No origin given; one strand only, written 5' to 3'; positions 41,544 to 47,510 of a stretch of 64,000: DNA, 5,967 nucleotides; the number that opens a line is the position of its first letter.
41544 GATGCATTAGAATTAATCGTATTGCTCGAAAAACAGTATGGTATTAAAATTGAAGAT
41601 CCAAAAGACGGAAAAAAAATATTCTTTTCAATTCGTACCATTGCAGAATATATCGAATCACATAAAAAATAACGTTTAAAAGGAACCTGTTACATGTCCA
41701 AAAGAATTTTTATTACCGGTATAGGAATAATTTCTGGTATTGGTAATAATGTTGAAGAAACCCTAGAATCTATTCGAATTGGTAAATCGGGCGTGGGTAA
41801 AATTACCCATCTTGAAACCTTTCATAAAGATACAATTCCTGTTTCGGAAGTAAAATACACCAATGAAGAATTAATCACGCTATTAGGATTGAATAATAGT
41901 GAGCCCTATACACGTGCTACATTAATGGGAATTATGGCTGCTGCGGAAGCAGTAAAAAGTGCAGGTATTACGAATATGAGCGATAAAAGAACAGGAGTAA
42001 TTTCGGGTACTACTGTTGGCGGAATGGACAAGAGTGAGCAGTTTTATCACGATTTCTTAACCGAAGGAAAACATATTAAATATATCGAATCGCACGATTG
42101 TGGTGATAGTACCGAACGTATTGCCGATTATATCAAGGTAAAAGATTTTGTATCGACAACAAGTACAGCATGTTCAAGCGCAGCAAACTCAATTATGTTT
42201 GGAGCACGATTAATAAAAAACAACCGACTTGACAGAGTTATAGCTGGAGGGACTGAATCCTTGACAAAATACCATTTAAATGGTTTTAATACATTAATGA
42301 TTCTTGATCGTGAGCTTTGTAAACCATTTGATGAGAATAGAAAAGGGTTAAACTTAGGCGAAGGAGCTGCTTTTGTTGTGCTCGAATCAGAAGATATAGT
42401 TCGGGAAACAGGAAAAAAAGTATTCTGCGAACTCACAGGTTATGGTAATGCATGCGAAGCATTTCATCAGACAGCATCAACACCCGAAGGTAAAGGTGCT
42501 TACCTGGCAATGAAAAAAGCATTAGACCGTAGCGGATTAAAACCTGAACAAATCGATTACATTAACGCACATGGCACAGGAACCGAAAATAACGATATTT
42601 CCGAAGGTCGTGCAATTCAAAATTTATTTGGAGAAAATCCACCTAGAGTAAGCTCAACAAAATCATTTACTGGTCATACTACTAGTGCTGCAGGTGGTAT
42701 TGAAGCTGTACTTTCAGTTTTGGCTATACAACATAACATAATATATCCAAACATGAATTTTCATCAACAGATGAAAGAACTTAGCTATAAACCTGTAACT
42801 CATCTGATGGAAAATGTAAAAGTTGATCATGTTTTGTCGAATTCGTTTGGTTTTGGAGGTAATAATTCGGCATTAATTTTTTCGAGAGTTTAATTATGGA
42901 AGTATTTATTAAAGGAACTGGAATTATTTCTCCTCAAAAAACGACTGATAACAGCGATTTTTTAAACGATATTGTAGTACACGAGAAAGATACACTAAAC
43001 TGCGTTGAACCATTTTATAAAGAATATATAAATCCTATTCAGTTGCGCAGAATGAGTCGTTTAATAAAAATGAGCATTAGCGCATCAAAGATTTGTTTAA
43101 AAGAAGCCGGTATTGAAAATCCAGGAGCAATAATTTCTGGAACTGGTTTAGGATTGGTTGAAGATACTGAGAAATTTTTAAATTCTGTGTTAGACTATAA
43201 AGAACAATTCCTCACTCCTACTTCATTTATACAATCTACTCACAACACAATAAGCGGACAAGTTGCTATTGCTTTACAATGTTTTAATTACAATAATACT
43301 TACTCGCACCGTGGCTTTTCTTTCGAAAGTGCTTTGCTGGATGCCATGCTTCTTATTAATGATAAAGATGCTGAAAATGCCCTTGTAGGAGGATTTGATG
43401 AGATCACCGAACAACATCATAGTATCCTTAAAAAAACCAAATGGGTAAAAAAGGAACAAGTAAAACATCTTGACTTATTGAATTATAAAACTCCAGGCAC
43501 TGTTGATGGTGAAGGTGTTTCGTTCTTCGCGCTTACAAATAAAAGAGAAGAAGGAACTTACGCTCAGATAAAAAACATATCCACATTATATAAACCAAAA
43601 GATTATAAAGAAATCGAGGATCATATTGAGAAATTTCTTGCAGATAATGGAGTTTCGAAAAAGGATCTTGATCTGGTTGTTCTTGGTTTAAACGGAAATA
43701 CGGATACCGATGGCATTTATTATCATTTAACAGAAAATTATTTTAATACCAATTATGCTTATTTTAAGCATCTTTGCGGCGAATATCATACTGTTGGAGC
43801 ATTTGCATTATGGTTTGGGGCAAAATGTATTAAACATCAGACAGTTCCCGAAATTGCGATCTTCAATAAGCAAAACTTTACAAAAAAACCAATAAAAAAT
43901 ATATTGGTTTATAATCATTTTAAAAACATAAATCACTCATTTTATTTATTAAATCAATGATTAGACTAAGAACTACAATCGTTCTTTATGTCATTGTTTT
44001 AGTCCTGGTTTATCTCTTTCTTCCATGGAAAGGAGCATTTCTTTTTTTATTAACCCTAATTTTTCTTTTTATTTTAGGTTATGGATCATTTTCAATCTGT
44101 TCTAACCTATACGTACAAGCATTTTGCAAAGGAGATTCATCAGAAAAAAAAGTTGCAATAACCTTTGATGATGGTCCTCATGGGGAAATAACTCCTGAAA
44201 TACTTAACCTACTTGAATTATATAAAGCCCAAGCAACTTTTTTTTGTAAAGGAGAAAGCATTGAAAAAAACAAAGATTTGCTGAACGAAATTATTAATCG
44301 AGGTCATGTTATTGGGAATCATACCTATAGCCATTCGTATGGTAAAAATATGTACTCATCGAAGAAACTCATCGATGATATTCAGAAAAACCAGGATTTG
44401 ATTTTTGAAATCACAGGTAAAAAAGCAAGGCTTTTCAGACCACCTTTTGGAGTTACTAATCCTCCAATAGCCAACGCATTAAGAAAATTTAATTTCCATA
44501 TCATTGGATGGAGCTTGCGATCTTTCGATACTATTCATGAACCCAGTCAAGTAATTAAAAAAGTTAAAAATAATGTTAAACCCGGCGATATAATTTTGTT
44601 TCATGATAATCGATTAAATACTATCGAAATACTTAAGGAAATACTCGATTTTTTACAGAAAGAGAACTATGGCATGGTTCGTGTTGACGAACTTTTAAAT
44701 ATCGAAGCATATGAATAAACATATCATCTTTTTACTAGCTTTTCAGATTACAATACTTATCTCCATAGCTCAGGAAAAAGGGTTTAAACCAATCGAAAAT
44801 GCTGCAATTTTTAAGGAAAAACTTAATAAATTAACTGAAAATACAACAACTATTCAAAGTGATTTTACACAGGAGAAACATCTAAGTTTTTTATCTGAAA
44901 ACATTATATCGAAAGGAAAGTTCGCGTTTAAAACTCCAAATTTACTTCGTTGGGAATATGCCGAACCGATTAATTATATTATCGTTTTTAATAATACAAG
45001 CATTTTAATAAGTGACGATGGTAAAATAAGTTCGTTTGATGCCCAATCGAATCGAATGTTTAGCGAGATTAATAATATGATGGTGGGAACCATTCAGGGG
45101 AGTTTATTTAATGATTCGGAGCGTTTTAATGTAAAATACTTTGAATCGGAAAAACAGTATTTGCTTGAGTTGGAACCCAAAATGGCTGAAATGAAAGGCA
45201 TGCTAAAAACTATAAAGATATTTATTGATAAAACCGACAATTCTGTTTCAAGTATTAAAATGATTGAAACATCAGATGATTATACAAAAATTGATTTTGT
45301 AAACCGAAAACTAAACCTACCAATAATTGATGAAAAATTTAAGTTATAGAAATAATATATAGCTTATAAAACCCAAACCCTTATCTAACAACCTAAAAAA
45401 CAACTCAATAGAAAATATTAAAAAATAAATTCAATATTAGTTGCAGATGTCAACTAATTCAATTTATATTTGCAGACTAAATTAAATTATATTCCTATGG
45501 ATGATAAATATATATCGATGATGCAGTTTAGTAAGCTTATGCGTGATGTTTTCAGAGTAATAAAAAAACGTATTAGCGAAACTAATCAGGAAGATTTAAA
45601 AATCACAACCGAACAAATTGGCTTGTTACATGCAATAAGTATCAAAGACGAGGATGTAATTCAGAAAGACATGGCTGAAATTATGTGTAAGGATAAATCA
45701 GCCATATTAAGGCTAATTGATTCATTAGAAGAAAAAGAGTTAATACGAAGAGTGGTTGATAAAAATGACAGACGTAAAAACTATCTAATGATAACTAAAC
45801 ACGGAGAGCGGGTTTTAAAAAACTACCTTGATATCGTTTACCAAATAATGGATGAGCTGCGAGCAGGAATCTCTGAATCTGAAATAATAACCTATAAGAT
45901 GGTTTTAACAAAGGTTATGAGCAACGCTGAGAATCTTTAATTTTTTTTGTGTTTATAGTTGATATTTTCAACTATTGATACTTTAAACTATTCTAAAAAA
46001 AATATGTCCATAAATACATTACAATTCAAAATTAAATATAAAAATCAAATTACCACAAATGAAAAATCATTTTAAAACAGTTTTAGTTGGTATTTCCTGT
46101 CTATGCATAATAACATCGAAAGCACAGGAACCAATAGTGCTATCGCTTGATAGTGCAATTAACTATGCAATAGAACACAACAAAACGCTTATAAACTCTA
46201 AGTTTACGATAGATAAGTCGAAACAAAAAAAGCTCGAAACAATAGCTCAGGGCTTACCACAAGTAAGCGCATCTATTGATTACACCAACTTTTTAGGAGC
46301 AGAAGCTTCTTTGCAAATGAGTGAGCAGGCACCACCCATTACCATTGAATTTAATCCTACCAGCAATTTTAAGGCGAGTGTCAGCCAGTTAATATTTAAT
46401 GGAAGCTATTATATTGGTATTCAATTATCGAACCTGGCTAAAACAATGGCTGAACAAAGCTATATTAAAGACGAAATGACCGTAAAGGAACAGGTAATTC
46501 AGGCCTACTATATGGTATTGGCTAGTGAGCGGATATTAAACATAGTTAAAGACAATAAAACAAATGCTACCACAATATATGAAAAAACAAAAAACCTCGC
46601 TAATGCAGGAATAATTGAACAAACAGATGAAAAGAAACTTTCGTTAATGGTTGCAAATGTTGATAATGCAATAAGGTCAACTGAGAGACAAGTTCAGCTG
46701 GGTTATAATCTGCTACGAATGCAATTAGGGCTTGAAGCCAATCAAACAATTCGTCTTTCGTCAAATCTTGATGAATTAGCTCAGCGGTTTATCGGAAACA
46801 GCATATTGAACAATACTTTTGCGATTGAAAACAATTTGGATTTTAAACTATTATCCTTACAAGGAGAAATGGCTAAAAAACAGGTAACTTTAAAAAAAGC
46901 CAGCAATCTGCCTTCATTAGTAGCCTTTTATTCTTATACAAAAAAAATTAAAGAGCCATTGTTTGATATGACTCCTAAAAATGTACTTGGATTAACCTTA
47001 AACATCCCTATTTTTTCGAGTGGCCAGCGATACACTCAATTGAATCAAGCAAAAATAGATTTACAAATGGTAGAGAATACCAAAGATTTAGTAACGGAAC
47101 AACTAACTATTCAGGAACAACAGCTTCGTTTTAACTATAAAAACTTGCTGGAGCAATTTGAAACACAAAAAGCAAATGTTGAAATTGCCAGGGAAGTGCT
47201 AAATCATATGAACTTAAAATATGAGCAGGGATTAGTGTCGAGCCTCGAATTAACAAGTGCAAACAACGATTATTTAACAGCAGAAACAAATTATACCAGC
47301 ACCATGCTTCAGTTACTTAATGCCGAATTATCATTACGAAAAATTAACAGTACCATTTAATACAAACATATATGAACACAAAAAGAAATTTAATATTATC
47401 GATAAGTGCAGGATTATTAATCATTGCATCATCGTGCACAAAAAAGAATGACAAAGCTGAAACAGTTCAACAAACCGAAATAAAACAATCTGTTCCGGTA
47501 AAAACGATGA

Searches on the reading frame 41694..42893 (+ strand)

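Call 7: search_protein_families(library=ncbifam, proteins=[window:41694-42893:+], max_evalue=0.00001)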
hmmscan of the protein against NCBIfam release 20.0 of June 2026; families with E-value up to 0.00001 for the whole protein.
window:41694-42893:+ (399 aa): 25 families
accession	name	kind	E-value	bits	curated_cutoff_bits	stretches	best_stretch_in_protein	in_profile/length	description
TIGR03150.1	fabF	equivalog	1.3e-96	323.8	493.75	1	3-396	1-406/407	beta-ketoacyl-ACP synthase II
NF006618.0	PRK09185.1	subfamily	6.4e-94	315.2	407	1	3-398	3-392/394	beta-ketoacyl-ACP synthase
NF005589.0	PRK07314.1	subfamily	9e-94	314.5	387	1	2-399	3-412/413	beta-ketoacyl-ACP synthase II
NF004970.0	PRK06333.1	subfamily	3.6e-76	256.7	525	1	2-398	3-421/424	beta-ketoacyl-ACP synthase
NF004618.0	PRK05952.1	equivalog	1.3e-70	238.2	455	1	5-398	4-382/384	beta-ketoacyl-ACP synthase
NF006274.0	PRK08439.1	equivalog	4e-68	230.1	621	1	3-399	2-406/406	beta-ketoacyl-ACP synthase II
NF005076.0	PRK06501.1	equivalog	7.7e-67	226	629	1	5-397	13-421/425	beta-ketoacyl-ACP synthase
NF006587.0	PRK09116.1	equivalog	3.3e-63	213.8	470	1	3-399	2-407/408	beta-ketoacyl-ACP synthase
NF058662.1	cispenta_AmcF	equivalog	8.2e-62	209.3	325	1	5-397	2-368/369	cispentacin biosynthesis acyltransferase subunit AmcF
NF005935.0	PRK07967.1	equivalog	3.2e-61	207.4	630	1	3-398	2-403/406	beta-ketoacyl-ACP synthase I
NF006434.0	PRK08722.1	equivalog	1.5e-59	201.9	759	1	2-398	2-413/414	beta-ketoacyl-ACP synthase II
NF005490.0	PRK07103.1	equivalog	5.2e-57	193.8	445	1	2-398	3-412/414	polyketide beta-ketoacyl:acyl carrier protein synthase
NF005916.1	PRK07910.1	equivalog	2.5e-55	188.1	560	1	5-398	14-417/418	KasA/KasB family beta-ketoacyl-ACP synthase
NF045894.1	PKS_plus_SDR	equivalog_domain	4.4e-24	84.2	1740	1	83-372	98-394/1515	type I polyketide synthase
NF041183.1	Pks2_ls1_myc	equivalog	7.8e-24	82.7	2400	1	82-363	97-379/2086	sulfolipid-1 biosynthesis phthioceranic/hydroxyphthioceranic acid synthase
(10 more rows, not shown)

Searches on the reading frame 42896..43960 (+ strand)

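Call 7: search_protein_families(library=ncbifam, proteins=[window:42896-43960:+], max_evalue=0.00001)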
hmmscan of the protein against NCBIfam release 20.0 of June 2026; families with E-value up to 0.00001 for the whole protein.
window:42896-43960:+ (354 aa): 2 families
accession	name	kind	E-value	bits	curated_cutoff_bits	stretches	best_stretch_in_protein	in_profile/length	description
TIGR03150.1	fabF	equivalog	9.3e-09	34.5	493.75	1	41-169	56-190/407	beta-ketoacyl-ACP synthase II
NF005589.0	PRK07314.1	subfamily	2.7e-07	29.7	387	1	41-169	59-193/413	beta-ketoacyl-ACP synthase II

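Call 49: search_protein_families(library=pfam, proteins=[window:42896-43960:+], max_evalue=0.01)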
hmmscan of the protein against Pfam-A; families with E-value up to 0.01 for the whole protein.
window:42896-43960:+ (354 aa): 2 families
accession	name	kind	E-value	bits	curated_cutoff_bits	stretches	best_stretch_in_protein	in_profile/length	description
PF13723.12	Ketoacyl-synt_2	-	2e-10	41.1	25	1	43-180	20-151/223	Beta-ketoacyl synthase, N-terminal domain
PF00109.32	ketoacyl-synt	-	6.3e-06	26.4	20.8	1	45-216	78-249/252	Beta-ketoacyl synthase, N-terminal domain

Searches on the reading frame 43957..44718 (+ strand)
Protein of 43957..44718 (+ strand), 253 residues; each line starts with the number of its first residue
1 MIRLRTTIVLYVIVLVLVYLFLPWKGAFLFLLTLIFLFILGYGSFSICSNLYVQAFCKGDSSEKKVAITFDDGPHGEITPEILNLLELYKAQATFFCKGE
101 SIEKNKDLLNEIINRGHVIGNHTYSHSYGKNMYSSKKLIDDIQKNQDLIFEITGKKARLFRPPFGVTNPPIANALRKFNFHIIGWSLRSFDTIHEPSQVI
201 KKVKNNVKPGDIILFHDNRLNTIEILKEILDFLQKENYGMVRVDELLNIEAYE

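Call 7: search_protein_families(library=ncbifam, proteins=[window:43957-44718:+], max_evalue=0.00001)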
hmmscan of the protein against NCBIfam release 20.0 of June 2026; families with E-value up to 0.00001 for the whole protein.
window:43957-44718:+ (253 aa): 8 families
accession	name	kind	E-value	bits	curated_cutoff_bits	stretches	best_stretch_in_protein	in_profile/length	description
TIGR02764.1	spore_ybaN_pdaB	equivalog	1.4e-47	161.9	237.4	1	60-247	2-191/191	polysaccharide deacetylase family sporulation protein PdaB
NF045820.1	PgAcgDacpgdA_Strep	equivalog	3.1e-35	121.9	800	1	51-249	257-450/463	peptidoglycan-N-acetylglucosamine deacetylase PgdA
NF045821.1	PgAcgDacpgdA1_Bac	equivalog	2.9e-31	108.4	400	1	52-218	77-242/282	peptidoglycan-N-acetylglucosamine deacetylase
TIGR02884.1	spore_pdaA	equivalog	1.4e-30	106.7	298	1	54-246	27-223/224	delta-lactam-biosynthetic de-N-acetylase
TIGR04243.1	nodulat_NodB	equivalog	3.6e-27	95.1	240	1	64-219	2-158/197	chitooligosaccharide deacetylase NodB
NF045822.1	PgAcgDacpgdA2_Bac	equivalog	4.9e-27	95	400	1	63-241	68-256/274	peptidoglycan-N-acetylglucosamine deacetylase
TIGR02873.1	spore_ylxY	hypoth_equivalog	3.7e-26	92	391.5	1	53-247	74-267/268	probable sporulation protein, polysaccharide deacetylase family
TIGR03006.1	pepcterm_polyde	equivalog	4.1e-11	42.5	276.2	1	80-163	37-119/272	XrtA system polysaccharide deacetylase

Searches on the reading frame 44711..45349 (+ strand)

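Call 7: search_protein_families(library=ncbifam, proteins=[window:44711-45349:+], max_evalue=0.00001)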
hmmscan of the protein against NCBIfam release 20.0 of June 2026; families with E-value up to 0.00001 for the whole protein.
window:44711-45349:+ (212 aa): 3 families
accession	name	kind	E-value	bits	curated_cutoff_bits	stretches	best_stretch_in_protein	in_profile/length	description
NF053544.1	LolA2_flexi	equivalog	1.6e-68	230.2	125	1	4-211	3-207/208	flexirubin biosynthesis/transport protein LolA2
TIGR00547.2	lolA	equivalog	1.2e-15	57.5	112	1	31-211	18-190/202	outer membrane lipoprotein periplasmic chaperone LolA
NF000663.1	PRK00031.2-1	exception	4.1e-09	36.2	120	1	34-103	9-76/168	LolA-like outer membrane lipoprotein chaperone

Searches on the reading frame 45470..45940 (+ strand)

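Call 7: search_protein_families(library=ncbifam, proteins=[window:45470-45940:+], max_evalue=0.00001)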
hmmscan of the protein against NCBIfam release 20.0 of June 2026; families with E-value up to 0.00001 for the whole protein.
window:45470-45940:+ (156 aa): 8 families
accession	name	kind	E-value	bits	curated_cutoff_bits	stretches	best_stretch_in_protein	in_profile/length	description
NF002926.0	PRK03573.1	equivalog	1e-12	48.2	120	1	29-155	14-139/144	transcriptional regulator SlyA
NF053777.1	Saro0803TransReg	equivalog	1.5e-12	47.4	200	1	28-149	19-138/140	Saro_0803 family transcriptional regulator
NF045593.1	bilirub_TF_BilQ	equivalog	4.9e-09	36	125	1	39-151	19-133/135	bilirubin utilization transcriptional regulator BilQ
NF008565.1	PRK11512.1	equivalog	1.4e-07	31.6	240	1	17-150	11-143/144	multiple antibiotic resistance transcriptional regulator MarR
NF008122.0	PRK10870.1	equivalog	2.6e-07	30.5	157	1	59-154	67-163/176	transcriptional repressor MprA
TIGR02337.1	HpaR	equivalog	2.8e-07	30.4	121.2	1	44-146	25-126/130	homoprotocatechuate degradation operon regulator HpaR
TIGR04472.1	reg_rSAM_mob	hypoth_equivalog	2.9e-07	30.6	240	1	52-155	36-138/141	radical SAM mobile pair system MarR family transcriptional regulator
TIGR01889.1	Staph_reg_Sar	paralog_domain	3.7e-06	27.2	62.6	1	34-127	12-108/109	staphylococcal accessory regulator family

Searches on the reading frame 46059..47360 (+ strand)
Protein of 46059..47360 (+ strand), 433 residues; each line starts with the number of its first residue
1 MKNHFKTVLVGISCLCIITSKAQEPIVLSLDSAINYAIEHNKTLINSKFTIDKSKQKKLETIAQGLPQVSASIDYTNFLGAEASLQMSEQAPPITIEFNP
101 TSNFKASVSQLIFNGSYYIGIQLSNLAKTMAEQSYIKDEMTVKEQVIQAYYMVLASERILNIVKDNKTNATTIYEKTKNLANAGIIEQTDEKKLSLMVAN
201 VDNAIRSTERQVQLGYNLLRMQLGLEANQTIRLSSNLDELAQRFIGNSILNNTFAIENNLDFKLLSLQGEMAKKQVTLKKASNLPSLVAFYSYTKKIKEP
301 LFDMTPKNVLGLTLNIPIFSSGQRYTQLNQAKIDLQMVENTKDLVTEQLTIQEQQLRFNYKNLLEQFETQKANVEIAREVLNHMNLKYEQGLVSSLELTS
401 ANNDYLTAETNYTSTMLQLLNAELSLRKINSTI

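Call 7: search_protein_families(library=ncbifam, proteins=[window:46059-47360:+], max_evalue=0.00001)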
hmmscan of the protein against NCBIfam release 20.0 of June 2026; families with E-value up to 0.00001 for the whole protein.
window:46059-47360:+ (433 aa): 4 families
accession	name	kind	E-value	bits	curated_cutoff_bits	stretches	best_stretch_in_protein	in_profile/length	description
TIGR01844.1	type_I_sec_TolC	subfamily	3.6e-27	95.4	225.15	1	29-427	4-394/414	TolC family outer membrane protein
TIGR01845.1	outer_NodT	subfamily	6.6e-19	68.1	210.05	1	30-428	59-455/460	efflux transporter outer membrane subunit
NF007002.0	PRK09465.1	equivalog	2.2e-11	43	495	1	2-428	2-421/460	outer membrane channel protein TolC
NF052390.1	efflux_OMP_AbuO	equivalog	6.3e-07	28.4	700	0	359-428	147-219/447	multidrug efflux outer membrane protein AbuO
